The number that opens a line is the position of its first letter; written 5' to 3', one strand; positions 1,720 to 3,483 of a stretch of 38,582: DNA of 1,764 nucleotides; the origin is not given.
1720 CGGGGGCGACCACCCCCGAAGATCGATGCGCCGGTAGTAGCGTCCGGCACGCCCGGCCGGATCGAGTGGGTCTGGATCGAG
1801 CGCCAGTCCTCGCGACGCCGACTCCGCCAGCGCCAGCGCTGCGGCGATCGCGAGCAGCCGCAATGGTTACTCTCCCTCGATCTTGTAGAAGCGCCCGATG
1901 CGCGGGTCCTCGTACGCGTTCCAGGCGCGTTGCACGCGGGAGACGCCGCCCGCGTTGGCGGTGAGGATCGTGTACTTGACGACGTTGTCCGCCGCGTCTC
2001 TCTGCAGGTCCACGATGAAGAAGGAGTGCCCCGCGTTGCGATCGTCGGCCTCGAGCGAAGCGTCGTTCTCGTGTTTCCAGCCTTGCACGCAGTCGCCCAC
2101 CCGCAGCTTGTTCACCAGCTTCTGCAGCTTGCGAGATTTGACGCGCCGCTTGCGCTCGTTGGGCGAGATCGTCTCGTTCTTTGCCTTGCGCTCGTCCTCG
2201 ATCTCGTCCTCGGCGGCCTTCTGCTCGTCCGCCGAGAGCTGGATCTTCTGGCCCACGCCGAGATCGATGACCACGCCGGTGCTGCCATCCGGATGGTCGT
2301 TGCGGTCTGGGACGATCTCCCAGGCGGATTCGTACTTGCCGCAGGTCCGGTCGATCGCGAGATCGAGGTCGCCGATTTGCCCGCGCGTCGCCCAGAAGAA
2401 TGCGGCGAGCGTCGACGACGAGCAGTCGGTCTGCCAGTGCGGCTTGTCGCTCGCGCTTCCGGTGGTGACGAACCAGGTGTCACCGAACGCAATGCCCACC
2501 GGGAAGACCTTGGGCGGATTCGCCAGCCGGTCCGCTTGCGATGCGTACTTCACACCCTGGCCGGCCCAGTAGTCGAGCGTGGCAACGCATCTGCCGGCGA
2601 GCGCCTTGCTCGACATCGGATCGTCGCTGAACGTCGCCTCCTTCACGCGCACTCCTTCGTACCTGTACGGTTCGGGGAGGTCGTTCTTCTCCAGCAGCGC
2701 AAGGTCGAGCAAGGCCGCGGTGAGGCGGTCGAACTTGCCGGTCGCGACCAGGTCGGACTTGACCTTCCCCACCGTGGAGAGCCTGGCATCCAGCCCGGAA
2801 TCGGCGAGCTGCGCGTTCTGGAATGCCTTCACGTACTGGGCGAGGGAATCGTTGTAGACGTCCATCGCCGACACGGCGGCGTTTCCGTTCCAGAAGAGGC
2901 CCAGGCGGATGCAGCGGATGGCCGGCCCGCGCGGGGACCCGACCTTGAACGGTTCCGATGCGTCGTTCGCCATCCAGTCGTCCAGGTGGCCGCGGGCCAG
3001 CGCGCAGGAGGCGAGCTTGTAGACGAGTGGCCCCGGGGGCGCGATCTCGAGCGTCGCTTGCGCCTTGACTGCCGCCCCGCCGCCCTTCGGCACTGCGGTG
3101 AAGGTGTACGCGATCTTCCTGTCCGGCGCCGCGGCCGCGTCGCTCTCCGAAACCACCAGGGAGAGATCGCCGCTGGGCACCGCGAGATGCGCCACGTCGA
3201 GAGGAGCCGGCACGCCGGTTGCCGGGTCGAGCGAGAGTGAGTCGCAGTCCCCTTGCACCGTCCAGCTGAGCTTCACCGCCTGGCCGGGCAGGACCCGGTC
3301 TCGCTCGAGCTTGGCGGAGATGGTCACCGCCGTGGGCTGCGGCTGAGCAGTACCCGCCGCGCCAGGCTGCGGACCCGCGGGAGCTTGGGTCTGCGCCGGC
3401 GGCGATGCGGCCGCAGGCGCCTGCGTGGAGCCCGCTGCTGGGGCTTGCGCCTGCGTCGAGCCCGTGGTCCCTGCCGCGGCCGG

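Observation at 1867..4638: Stand-alone gpV/gp5-type spike lacking a gp27 module, fused to a putative cell-wall hydrolase effector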

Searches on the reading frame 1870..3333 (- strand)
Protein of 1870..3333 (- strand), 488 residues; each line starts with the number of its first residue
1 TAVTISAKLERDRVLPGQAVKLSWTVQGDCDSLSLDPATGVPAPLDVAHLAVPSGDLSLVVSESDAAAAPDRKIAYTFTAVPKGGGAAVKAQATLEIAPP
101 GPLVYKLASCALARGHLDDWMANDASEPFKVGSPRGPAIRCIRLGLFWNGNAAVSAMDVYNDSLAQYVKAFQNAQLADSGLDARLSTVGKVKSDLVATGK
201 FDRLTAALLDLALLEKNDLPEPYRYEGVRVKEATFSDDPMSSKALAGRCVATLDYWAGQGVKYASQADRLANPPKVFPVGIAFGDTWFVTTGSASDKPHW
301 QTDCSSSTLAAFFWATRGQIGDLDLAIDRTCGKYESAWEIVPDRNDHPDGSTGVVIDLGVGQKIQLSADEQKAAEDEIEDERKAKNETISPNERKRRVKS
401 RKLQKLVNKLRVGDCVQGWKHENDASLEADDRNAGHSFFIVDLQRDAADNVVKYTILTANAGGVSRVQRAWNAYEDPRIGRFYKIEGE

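Call 11: find_homologous_proteins(query=window:1870-3333:-, max_evalue=0.001)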
Query seq(488 aa) (488 aa): 2 proteins with E <= 0.001 among 8000 candidates.
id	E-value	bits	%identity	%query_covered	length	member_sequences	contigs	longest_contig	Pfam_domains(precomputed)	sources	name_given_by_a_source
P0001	0.0e+0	1100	100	100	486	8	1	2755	-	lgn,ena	-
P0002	1.3e-265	900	81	100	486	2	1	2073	-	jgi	jgi:hypothetical protein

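Call 14: find_encoding_contigs(protein=P0002, flank=10000)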
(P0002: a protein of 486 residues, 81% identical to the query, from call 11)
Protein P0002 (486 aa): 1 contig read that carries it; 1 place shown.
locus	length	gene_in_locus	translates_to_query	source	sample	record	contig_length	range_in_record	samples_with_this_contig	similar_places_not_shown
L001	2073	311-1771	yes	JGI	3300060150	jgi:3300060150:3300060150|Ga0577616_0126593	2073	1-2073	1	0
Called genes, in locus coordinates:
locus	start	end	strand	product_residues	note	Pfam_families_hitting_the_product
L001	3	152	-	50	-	?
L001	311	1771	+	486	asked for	-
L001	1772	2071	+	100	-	?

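Call 15: find_encoding_contigs(protein=P0001, flank=10000)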
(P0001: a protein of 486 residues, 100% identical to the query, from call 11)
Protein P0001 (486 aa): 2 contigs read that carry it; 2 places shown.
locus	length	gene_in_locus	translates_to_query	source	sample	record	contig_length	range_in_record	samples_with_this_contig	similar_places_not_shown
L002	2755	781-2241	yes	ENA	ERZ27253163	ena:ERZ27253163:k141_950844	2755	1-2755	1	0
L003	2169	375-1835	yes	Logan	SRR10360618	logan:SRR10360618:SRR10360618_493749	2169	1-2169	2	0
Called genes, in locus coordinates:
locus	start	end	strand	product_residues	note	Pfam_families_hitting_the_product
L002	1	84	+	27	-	?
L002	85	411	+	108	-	PF13443:HTH_26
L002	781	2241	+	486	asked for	-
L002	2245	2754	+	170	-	?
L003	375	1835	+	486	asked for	-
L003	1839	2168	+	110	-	?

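Call 23: predict_structure(protein=window:1870-3333:-)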
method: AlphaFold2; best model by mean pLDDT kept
length: 488 residues; sequences in the alignment: 1
mean_pLDDT: 41.2   pTM: 0.26
mean pLDDT of the five models: 41.2, 38.8, 34.5, 30.1, 29.7
residues with pLDDT >= 90: 0; 70-90: 15; 50-70: 99; < 50: 374
segments of 3 or more residues with pLDDT < 50: 42-51, 67-70, 100-172, 174-178, 199-375, 391-438, 440-488
pLDDT, mean of each block of 10 residues (from residue 1): 65 58 72 60 41 58 50 63 65 66 35 34 36 34 33 32 47 48 52 51 43 37 28 26 29 30 34 33 29 29 30 30 30 28 32 29 34 49 53 45 37 26 31 41 44 43 43 39 36
secondary structure, 60 per line:
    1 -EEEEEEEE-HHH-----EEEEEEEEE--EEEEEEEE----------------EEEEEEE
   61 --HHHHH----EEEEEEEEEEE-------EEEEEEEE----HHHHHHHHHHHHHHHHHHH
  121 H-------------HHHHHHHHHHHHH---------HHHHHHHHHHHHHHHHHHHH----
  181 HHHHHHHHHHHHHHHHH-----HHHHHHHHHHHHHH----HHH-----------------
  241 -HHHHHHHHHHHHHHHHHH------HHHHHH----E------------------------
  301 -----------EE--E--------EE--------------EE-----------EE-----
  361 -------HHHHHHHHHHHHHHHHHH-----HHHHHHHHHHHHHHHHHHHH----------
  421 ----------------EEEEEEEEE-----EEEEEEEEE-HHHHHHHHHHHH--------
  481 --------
elements in order: E2-9 E19-27 E30-37 E54-60 H63-67 E72-82 E90-97 H102-121 H135-147 H157-176 H181-197 H203-216 H242-259 H266-271 H368-385 H391-410 E437-445 E451-459 H461-472

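Call 37: search_solved_structures(query=A1, max_evalue=10, show_alignments=3)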
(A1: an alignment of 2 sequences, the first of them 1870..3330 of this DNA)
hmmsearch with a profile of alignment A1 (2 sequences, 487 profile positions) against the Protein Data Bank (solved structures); distinct sequences matched with E-value up to 10: 4.
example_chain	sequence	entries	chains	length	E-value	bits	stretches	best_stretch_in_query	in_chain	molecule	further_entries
4lul_A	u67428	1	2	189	0.69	11.4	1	6-59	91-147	Glucose-6-phosphate isomerase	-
1j3k_A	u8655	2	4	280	1.6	10.2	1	403-455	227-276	Bifunctional dihydrofolate reductase-thymidylate synthase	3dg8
1j3j_A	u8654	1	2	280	1.7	10.2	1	403-455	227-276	Bifunctional dihydrofolate reductase-thymidylate synthase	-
1j3i_A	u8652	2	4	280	1.7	10.2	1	403-455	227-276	Bifunctional dihydrofolate reductase-thymidylate synthase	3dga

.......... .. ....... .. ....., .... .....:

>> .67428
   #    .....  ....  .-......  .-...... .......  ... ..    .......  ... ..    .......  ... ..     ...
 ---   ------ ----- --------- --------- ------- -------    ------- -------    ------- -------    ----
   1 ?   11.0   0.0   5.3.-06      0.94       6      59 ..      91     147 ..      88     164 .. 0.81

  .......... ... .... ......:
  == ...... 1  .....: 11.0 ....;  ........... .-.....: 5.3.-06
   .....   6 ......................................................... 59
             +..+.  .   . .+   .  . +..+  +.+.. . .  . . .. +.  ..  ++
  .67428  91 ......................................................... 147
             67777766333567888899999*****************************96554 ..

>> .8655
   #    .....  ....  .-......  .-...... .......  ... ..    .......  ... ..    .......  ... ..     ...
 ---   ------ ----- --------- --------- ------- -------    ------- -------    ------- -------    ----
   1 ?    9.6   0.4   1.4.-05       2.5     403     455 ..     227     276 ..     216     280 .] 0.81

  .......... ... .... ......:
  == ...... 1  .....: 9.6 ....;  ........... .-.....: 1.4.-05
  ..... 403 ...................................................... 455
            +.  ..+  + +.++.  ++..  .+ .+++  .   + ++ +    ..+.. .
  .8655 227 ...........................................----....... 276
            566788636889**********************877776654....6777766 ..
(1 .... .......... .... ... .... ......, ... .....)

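Call 39: search_protein_representatives(alignment_id=A1)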
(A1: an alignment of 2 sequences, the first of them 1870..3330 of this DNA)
Query: 2 sequences, 487 profile positions. Proteins with E-value up to 0.001 (for the whole library): 11; up to 1e-10: 7; up to 1e-30: 4. The best 11 are listed.
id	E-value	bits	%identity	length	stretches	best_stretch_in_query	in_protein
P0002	0.0e+00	1104.5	-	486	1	2-487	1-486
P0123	3.3e-101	355.5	-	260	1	227-487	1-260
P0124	2.9e-39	151.2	-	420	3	157-376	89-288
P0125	3.4e-31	124.6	-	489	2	103-374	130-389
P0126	2.8e-27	111.7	-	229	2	227-375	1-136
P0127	8.6e-27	110.1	-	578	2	98-232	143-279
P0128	4.3e-17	78.1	-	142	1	366-487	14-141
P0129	1.9e-08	49.6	-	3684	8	28-100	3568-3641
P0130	3.4e-08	48.8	-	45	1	447-487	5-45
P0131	3.7e-05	38.7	-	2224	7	43-92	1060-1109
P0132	8.4e-04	34.3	-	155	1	102-214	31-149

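Call 42: search_protein_families(library=pfam, proteins=[P0124, P0125, P0126, P0127, P0132, P0128], max_evalue=1)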
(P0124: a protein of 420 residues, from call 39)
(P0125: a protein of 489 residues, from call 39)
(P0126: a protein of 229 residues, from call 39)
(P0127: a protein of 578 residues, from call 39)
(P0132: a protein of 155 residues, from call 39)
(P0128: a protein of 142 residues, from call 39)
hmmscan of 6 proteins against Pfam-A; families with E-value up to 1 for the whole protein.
P0124 (420 aa): 0 families

P0125 (489 aa): 0 families

P0126 (229 aa): 0 families

P0127 (578 aa): 1 family
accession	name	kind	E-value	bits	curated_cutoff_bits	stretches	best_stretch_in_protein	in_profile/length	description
PF01471.23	PG_binding_1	-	0.00029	21.4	23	1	289-351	2-57/57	Putative peptidoglycan binding domain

P0132 (155 aa): 0 families

P0128 (142 aa): 0 families

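Call 45: find_encoding_contigs(protein=P0124, flank=10000, max_places=3)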
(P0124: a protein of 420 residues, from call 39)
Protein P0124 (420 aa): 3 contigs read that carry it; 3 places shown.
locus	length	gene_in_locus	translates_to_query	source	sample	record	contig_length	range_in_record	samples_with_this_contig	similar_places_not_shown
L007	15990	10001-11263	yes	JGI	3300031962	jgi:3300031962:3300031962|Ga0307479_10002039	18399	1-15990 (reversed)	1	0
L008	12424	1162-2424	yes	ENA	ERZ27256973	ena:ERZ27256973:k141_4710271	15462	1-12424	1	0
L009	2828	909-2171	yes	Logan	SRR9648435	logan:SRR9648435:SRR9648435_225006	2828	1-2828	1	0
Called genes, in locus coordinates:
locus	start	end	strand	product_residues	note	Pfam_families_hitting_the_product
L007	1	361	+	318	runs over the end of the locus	-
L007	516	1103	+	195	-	PF04542:Sigma70_r2, PF08281:Sigma70_r4_2 (weak), PF04545:Sigma70_r4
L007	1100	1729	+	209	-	PF13490:zf-HC2 (weak)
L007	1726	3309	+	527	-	PF00656:Peptidase_C14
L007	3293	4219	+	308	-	-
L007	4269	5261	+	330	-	PF02129:Peptidase_S15, PF01738:DLH (faint), PF00561:Abhydrolase_1 (weak), PF12146:Hydrolase_4 (weak), PF00326:Peptidase_S9 (faint)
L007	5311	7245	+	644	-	PF17957:Big_7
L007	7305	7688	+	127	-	-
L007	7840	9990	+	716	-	PF04717:Phage_base_V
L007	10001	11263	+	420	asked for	-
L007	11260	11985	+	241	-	-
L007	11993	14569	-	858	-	PF00069:Pkinase, PF01636:APH (faint), PF03109:ABC1 (faint), PF07714:PK_Tyr_Ser-Thr, PF07676:PD40 (faint), PF26549:Tricorn_N (faint)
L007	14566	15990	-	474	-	?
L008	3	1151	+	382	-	?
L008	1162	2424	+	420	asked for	-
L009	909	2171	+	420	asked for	-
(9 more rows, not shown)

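Call 54: search_protein_families(library=phrogs, proteins=[P0124, P0125, P0126], max_evalue=1)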
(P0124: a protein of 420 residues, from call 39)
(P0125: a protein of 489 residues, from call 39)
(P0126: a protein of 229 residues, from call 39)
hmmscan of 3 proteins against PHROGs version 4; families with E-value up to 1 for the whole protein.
P0124 (420 aa): 0 families

P0125 (489 aa): 0 families

P0126 (229 aa): 1 family
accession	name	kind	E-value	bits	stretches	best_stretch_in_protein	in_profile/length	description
phrog_12508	-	unknown function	0.095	13.2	1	100-156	156-214/260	-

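Call 68: search_protein_families(library=pfam, proteins=[L007:7840-9987:+], max_evalue=1)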
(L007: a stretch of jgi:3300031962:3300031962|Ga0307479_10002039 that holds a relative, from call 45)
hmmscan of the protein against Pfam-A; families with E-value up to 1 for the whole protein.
L007:7840-9987:+ (716 aa): 4 families
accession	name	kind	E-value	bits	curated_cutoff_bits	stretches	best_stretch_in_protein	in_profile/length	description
PF04717.18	Phage_base_V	-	1.4e-25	89.8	23.8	1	30-103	2-75/75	Type VI secretion system/phage-baseplate injector OB domain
PF10618.14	Tail_tube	-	0.0071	16.7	23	1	92-156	47-111/117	Phage tail tube protein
PF04790.18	Sarcoglycan_1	-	0.025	14.3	32.5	1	122-238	82-206/259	Sarcoglycan complex subunit protein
PF20093.5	DUF6484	-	0.13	13.4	27.6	1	42-101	10-60/61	Domain of unknown function (DUF6484)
